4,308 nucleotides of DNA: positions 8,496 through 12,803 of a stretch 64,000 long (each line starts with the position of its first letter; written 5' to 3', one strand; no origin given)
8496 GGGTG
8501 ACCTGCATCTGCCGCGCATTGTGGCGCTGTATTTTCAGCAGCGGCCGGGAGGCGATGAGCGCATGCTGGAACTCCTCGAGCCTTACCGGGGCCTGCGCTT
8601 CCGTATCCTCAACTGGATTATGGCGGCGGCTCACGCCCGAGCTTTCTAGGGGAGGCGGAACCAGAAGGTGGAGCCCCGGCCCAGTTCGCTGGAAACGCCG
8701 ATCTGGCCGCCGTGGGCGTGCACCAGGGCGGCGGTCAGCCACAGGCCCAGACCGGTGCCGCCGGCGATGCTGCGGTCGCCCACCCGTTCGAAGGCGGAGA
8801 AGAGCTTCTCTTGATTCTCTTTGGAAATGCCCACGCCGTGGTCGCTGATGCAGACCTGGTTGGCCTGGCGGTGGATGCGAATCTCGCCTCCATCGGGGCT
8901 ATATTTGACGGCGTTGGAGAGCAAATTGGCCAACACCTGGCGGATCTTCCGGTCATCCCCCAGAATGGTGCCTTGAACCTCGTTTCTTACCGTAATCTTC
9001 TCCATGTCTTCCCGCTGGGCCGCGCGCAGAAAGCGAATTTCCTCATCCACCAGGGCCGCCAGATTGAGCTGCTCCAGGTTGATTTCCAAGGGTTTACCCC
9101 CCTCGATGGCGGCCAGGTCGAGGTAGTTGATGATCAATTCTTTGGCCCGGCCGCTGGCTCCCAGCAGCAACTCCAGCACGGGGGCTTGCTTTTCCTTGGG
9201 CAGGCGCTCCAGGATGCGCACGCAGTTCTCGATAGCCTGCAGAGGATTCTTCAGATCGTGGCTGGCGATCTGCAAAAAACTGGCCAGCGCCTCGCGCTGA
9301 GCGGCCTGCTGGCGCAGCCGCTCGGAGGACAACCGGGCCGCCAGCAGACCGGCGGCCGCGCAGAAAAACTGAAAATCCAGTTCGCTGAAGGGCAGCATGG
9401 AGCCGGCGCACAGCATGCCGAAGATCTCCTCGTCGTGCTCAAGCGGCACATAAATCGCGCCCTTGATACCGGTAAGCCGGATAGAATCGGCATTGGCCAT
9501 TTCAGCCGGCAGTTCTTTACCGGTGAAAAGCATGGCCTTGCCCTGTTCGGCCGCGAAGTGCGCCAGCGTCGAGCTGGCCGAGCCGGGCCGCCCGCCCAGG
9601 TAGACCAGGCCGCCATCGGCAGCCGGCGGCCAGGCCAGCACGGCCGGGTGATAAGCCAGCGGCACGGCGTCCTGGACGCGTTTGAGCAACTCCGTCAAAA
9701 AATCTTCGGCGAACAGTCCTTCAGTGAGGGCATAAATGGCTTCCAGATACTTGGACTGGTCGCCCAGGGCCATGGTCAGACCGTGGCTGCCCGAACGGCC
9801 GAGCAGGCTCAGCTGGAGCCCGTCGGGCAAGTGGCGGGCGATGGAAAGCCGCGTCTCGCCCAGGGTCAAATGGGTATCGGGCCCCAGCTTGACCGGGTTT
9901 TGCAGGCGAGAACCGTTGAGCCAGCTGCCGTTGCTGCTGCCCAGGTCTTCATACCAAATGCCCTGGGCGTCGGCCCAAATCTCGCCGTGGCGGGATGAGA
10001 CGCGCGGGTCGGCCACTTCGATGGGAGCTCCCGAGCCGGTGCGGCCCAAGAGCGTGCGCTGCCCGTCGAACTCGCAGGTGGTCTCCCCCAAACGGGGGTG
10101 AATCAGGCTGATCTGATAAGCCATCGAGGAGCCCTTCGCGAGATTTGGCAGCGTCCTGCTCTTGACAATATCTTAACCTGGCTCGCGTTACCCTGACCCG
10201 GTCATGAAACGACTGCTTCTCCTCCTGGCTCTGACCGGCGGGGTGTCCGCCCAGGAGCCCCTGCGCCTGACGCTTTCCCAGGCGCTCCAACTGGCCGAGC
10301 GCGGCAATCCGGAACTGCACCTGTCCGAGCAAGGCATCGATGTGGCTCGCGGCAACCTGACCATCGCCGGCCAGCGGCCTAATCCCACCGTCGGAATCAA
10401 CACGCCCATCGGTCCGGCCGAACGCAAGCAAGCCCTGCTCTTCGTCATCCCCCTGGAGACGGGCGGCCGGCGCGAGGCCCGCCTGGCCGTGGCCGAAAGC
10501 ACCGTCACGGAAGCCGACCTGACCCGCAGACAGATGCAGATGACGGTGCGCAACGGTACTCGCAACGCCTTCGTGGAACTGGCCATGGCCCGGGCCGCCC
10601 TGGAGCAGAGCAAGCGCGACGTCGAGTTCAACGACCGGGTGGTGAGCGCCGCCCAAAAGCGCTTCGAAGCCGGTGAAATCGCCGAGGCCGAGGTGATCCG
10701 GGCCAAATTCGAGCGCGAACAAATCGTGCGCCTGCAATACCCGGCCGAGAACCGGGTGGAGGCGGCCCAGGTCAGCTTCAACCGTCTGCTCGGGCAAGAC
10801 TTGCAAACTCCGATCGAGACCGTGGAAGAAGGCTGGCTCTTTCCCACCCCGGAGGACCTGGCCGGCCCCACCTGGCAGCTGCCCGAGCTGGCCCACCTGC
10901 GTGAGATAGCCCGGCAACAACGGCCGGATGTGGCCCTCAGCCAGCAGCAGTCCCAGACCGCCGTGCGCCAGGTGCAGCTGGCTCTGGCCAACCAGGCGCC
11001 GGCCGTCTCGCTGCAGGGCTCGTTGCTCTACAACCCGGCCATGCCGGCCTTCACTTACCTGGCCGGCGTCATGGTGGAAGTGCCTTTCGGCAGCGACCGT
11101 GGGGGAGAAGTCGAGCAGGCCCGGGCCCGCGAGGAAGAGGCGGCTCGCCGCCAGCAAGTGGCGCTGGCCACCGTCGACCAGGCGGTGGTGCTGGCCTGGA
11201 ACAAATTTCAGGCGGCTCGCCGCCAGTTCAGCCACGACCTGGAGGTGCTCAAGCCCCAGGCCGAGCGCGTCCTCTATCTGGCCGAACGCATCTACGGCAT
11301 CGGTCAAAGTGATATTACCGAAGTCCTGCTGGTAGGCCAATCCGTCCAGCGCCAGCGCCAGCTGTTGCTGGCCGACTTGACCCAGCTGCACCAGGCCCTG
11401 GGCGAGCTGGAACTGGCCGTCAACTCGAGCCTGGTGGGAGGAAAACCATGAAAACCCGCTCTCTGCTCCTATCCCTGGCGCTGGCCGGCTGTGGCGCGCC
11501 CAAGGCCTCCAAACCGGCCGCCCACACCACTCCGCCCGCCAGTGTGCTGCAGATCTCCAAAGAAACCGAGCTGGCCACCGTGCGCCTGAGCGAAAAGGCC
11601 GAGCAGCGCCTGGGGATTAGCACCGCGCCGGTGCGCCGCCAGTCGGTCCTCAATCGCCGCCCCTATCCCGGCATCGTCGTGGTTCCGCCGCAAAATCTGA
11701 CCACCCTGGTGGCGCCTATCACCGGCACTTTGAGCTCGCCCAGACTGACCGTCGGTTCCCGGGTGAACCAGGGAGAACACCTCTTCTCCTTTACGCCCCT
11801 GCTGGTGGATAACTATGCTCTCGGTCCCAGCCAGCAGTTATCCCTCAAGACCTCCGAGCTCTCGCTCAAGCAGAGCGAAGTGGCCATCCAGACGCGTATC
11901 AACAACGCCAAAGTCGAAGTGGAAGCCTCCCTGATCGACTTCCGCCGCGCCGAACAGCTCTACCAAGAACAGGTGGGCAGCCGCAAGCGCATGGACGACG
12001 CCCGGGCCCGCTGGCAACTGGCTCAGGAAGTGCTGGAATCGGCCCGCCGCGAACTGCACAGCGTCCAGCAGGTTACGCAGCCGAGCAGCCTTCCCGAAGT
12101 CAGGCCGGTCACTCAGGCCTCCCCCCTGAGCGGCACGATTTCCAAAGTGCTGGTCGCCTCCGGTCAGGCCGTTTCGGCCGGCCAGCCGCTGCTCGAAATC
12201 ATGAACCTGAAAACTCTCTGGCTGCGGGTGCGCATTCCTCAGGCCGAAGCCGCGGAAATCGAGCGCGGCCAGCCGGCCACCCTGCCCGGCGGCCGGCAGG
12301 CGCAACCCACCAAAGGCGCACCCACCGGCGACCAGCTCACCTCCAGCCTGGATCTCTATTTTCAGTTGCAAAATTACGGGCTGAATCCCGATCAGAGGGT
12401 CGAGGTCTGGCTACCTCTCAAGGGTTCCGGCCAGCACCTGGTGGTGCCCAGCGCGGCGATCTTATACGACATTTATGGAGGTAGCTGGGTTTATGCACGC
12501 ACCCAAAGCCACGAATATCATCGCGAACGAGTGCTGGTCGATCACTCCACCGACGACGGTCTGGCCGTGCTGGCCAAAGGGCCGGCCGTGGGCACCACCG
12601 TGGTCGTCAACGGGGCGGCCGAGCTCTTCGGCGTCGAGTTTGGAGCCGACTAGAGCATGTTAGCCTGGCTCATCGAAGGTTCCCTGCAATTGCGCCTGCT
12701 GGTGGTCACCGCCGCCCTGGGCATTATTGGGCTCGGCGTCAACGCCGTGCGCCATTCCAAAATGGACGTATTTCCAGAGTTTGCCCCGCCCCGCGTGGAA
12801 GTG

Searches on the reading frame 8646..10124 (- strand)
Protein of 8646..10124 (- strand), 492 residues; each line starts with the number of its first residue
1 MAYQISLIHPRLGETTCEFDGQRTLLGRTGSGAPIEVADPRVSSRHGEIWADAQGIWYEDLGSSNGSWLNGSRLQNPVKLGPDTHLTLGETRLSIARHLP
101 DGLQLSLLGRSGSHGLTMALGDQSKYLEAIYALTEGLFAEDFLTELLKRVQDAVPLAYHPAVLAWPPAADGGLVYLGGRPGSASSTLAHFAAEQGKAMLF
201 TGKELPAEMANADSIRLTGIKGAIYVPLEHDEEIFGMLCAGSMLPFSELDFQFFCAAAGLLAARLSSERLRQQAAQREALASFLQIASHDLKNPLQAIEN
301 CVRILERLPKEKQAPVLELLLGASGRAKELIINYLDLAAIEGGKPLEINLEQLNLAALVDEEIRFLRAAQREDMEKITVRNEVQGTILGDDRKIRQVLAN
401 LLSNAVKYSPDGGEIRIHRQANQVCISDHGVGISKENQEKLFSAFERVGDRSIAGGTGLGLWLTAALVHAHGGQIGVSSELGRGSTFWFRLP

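Call 25: search_protein_families(library=pfam, proteins=[window:8646-10124:-], max_evalue=0.001)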
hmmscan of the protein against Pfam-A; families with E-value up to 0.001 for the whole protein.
window:8646-10124:- (492 aa): 5 families
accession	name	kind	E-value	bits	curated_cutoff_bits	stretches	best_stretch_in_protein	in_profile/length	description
PF02518.31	HATPase_c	-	2.7e-26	92.6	26.4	1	389-492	1-108/111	Histidine kinase-, DNA gyrase B-, and HSP90-like ATPase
PF00498.31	FHA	-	1e-11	45.5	20.7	1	25-89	2-67/67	FHA domain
PF00512.31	HisKA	-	1.4e-09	38.3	26.9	1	281-343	3-66/66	His Kinase A (phospho-acceptor) domain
PF16697.10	Yop-YscD_cpl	-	3.2e-09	37.4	33.2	1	19-96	14-91/94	Inner membrane component of T3SS, cytoplasmic domain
PF01590.32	GAF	-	0.00016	22.6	22.4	1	174-265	48-133/133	GAF domain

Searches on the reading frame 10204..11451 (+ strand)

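Call 25: search_protein_families(library=pfam, proteins=[window:10204-11451:+], max_evalue=0.001)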
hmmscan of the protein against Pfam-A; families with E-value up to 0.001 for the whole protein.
window:10204-11451:+ (415 aa): 1 family
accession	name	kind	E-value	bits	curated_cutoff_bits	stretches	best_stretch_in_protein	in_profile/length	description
PF02321.23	OEP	-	2.3e-32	112.8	22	2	24-197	1-187/187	Outer membrane efflux protein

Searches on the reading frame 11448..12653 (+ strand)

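Call 25: search_protein_families(library=pfam, proteins=[window:11448-12653:+], max_evalue=0.001)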
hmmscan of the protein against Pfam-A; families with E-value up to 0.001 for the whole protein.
window:11448-12653:+ (401 aa): 4 families
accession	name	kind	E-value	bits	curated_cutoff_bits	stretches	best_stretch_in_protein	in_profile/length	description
PF16576.10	HlyD_D23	-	3.5e-14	53.1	30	1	167-278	58-166/214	Barrel-sandwich domain of CusB or HlyD membrane-fusion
PF13437.12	HlyD_3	-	6.7e-14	53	22.2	1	224-281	3-61/106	HlyD family secretion protein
PF13533.13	Biotin_lipoyl_2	-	2.1e-06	27.9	29.8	1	224-251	4-31/32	Biotin-lipoyl like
PF00364.28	Biotin_lipoyl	-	0.00013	22.2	22.1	0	225-251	47-73/73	Biotin-requiring enzyme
